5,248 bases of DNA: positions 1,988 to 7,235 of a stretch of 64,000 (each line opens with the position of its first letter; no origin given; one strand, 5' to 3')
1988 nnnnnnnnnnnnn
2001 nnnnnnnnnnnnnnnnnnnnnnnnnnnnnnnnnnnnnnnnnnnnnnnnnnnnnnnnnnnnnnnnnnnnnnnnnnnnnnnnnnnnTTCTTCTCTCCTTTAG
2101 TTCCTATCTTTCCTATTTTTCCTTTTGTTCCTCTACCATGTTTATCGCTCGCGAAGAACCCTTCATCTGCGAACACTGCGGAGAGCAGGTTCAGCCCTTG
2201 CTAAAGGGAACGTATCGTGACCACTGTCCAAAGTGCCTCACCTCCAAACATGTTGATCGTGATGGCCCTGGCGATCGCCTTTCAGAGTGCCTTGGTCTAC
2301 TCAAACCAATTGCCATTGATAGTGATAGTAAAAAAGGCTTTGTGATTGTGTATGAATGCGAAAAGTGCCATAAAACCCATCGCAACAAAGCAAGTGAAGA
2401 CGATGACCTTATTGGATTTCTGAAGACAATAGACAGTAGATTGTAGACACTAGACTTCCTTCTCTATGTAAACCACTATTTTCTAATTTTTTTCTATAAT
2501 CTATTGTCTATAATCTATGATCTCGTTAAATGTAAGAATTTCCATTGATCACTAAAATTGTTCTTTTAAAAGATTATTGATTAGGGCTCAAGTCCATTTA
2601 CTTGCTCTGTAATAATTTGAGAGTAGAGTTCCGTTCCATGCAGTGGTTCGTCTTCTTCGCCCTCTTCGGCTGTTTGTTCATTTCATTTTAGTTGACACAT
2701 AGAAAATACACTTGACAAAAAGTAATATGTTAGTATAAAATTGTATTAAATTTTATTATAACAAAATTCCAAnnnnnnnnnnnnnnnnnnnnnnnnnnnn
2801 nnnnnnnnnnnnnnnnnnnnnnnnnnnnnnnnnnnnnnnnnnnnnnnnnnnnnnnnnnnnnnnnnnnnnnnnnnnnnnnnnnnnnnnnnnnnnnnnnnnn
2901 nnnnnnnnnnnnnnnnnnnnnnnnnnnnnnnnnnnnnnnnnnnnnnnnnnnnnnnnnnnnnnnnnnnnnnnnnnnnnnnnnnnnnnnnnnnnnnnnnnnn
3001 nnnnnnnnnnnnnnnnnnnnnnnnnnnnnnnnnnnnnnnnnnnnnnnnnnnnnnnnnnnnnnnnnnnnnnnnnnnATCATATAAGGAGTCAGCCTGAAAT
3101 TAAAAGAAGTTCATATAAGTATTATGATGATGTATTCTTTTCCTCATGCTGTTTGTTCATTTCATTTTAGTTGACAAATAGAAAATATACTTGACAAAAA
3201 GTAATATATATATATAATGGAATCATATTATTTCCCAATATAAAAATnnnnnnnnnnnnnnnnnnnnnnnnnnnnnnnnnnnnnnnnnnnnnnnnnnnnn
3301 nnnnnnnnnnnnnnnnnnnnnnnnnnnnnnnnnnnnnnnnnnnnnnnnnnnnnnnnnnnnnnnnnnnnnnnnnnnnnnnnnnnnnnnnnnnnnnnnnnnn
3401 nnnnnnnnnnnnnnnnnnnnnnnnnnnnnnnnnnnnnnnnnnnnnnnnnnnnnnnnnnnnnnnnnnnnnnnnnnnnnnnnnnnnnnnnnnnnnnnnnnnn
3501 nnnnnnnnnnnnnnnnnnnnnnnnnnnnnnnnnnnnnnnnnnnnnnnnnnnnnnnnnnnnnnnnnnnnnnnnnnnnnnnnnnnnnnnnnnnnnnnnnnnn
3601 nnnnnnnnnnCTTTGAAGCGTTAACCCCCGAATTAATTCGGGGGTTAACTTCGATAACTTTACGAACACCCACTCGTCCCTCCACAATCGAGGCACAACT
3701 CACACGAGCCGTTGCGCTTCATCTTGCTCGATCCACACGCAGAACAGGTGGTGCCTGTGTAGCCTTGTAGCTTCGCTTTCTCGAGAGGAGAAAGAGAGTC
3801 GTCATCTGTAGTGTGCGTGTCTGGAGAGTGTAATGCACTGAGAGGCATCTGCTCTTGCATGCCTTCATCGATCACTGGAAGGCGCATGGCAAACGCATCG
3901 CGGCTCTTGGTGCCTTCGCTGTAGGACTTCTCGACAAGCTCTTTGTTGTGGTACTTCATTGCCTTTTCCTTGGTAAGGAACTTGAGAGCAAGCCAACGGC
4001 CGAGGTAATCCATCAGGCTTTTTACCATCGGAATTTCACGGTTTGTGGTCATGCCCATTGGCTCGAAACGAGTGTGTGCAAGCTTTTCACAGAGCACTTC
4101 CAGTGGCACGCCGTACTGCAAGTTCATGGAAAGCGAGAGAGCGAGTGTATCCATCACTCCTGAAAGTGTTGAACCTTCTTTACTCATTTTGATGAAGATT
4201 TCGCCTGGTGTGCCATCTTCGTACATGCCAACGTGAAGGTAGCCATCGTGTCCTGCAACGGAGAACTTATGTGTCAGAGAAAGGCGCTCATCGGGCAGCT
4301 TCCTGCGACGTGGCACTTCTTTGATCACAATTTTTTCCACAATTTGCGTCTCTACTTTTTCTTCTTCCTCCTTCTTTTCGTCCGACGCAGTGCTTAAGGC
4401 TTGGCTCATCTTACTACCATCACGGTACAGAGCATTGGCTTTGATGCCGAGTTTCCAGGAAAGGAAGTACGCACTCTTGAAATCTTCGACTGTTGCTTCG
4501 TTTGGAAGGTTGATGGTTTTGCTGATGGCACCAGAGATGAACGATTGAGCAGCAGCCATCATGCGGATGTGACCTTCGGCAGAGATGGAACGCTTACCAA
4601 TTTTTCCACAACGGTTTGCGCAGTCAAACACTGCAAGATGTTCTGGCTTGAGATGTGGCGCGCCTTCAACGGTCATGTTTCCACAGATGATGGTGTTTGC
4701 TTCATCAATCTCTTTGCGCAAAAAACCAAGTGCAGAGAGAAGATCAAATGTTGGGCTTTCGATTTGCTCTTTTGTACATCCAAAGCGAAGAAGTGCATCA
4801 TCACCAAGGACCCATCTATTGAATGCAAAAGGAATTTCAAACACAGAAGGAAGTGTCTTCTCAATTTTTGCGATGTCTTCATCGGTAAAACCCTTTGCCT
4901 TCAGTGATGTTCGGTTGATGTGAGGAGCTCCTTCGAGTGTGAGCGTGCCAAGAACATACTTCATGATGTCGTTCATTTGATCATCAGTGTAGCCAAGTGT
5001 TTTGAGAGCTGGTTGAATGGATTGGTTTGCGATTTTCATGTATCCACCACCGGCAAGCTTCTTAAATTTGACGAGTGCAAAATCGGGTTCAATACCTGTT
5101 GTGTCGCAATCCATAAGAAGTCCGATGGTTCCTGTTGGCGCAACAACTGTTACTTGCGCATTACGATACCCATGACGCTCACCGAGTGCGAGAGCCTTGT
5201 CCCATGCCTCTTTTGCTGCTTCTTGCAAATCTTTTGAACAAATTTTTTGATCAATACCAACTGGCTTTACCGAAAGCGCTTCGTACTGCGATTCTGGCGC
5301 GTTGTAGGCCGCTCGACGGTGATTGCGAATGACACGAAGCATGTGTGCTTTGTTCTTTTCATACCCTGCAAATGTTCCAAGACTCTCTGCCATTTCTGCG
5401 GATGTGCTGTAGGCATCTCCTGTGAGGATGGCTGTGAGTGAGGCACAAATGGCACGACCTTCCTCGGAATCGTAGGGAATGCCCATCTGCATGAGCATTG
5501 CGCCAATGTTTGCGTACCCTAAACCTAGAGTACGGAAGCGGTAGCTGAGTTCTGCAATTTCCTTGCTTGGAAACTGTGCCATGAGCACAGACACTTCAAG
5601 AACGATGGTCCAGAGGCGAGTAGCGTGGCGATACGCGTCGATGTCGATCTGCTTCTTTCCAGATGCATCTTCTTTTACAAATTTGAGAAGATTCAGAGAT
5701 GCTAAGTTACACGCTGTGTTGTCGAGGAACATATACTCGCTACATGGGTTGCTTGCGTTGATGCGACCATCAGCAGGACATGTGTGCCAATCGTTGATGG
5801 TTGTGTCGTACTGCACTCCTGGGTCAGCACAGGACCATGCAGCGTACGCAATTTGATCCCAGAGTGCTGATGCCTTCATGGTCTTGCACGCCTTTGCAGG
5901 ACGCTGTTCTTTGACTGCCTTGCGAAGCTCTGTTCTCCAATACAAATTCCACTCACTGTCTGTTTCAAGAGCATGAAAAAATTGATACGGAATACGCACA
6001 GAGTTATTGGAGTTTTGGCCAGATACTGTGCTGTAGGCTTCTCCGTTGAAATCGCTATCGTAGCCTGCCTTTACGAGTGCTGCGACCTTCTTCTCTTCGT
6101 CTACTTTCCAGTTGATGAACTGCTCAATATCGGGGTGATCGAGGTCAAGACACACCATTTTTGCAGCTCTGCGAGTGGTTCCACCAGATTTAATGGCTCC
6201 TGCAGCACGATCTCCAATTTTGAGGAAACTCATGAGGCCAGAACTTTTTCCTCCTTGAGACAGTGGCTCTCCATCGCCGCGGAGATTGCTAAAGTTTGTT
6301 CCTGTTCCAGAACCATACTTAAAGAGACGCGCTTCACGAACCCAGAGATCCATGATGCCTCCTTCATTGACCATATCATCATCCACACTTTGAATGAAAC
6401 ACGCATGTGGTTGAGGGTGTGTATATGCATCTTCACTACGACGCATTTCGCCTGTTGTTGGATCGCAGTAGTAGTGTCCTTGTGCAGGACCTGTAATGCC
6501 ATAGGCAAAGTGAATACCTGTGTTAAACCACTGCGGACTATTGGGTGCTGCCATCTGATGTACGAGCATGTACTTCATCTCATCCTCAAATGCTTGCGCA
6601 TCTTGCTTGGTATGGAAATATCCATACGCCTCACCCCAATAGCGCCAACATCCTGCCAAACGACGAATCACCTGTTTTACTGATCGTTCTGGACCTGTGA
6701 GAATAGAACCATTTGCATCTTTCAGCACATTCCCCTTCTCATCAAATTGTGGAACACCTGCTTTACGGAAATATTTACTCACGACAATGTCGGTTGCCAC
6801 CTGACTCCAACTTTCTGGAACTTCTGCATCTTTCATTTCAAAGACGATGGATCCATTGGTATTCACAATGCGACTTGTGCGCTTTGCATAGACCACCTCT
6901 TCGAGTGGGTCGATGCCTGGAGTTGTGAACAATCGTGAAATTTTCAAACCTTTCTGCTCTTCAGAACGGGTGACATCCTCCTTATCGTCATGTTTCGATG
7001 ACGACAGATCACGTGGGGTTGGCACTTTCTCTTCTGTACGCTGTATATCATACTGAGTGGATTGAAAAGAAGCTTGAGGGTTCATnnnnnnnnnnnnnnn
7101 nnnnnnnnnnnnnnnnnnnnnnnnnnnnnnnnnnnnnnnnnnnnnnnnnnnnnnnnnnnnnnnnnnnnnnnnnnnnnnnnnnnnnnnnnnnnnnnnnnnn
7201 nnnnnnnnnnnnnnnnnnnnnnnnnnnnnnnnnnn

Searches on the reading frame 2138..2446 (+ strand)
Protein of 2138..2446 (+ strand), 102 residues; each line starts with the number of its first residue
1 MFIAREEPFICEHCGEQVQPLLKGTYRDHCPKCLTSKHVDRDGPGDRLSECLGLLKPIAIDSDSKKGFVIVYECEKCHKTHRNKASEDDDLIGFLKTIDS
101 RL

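Call 8: search_protein_families(library=pfam, proteins=[window:2138-2446:+])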
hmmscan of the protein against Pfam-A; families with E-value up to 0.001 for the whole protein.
window:2138-2446:+ (102 aa): 3 families
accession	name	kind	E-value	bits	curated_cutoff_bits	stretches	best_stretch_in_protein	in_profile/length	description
PF12647.12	RNHCP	-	1.5e-29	102.2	24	1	7-90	2-85/90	RNHCP domain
PF12773.13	DZR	-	0.00064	20.3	27.3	0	8-38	12-35/45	Double zinc ribbon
PF09723.15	Zn_ribbon_8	-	0.00096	19.6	34.4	0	9-34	6-33/41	Zinc ribbon domain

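Call 50: find_encoding_contigs(protein=window:2138-2446:+, flank=10000, max_places=10)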
Protein window:2138-2446:+ (102 aa): 4 contigs read that carry it; 3 places shown.
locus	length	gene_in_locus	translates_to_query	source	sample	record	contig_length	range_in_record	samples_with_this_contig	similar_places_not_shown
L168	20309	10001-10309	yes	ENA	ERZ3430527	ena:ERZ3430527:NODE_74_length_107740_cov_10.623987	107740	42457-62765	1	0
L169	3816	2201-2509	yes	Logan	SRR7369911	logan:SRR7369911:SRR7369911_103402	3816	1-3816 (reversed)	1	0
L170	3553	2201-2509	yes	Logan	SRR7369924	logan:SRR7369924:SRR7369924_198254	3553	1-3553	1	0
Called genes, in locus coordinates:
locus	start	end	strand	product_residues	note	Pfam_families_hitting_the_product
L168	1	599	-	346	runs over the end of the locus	PF00248:Aldo_ket_red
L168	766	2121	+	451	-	PF01266:DAO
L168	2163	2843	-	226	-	PF01863:YgjP-like, PF10263:SprT-like (weak)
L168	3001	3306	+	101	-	PF01035:DNA_binding_1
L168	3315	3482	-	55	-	-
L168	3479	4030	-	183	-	PF09970:DUF2204 (faint), PF14907:NTP_transf_5 (weak), PF19502:DUF6036 (faint)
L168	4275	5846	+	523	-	PF00587:tRNA-synt_2b, PF09180:ProRS-C_1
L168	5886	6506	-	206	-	PF00583:Acetyltransf_1 (weak), PF13508:Acetyltransf_7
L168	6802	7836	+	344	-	PF02547:Queuosine_synth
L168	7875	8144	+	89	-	PF02604:PhdYeFM_antitox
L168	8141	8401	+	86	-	PF05016:ParE_toxin, PF15781:ParE-like_toxin (weak)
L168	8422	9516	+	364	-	PF01926:MMR_HSR1, PF02421:FeoB_N, PF06071:YchF-GTPase_C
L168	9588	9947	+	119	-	PF05635:23S_rRNA_IVP, PF22296:bAvd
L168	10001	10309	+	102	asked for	PF12647:RNHCP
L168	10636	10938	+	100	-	-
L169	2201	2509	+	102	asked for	PF12647:RNHCP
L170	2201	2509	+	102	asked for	PF12647:RNHCP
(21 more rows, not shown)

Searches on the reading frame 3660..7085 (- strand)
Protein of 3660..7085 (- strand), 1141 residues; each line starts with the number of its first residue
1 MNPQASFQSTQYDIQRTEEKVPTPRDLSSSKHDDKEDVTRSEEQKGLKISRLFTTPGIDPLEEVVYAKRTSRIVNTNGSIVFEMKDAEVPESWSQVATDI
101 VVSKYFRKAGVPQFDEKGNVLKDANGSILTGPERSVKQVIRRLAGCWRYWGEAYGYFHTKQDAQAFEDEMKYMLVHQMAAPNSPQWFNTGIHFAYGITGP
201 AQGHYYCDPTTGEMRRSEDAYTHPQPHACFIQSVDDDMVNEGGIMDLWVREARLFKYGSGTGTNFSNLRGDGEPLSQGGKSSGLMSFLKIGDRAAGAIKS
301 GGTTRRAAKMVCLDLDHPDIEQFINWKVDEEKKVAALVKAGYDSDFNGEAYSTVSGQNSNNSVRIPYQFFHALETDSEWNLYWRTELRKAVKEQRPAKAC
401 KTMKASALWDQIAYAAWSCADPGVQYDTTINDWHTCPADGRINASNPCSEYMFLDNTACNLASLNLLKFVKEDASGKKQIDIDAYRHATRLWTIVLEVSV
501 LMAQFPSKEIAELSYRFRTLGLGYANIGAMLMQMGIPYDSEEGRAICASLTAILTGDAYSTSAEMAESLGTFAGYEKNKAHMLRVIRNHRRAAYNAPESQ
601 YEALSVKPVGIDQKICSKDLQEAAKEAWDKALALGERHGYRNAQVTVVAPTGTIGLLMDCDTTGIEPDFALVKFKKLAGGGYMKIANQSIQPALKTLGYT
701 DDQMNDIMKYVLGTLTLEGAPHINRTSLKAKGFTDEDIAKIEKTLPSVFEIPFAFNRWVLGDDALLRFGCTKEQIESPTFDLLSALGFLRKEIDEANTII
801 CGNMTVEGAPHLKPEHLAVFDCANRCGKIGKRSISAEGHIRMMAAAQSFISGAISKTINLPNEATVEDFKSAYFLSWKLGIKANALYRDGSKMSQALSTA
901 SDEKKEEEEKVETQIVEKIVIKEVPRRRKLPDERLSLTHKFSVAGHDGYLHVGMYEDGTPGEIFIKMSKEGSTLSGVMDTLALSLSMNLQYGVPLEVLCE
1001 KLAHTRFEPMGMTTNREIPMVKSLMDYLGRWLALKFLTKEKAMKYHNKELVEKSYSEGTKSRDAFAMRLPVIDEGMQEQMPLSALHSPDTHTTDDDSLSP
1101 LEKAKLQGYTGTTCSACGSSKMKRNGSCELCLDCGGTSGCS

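Call 8: search_protein_families(library=pfam, proteins=[window:3660-7085:-])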
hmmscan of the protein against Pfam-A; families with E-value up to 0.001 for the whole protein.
window:3660-7085:- (1141 aa): 3 families
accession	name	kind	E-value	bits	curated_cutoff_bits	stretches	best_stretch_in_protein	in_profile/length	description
PF02867.20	Ribonuc_red_lgC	-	2.5e-132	442.6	23.9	2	228-726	2-459/523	Ribonucleotide reductase, barrel domain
PF08471.15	Ribonuc_red_2_N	-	3.7e-38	130.3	27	1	77-177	1-103/103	Class II vitamin B12-dependent ribonucleotide reductase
PF12637.14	TSCPD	-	3.3e-09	37.4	22.8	1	947-1033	13-85/88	TSCPD domain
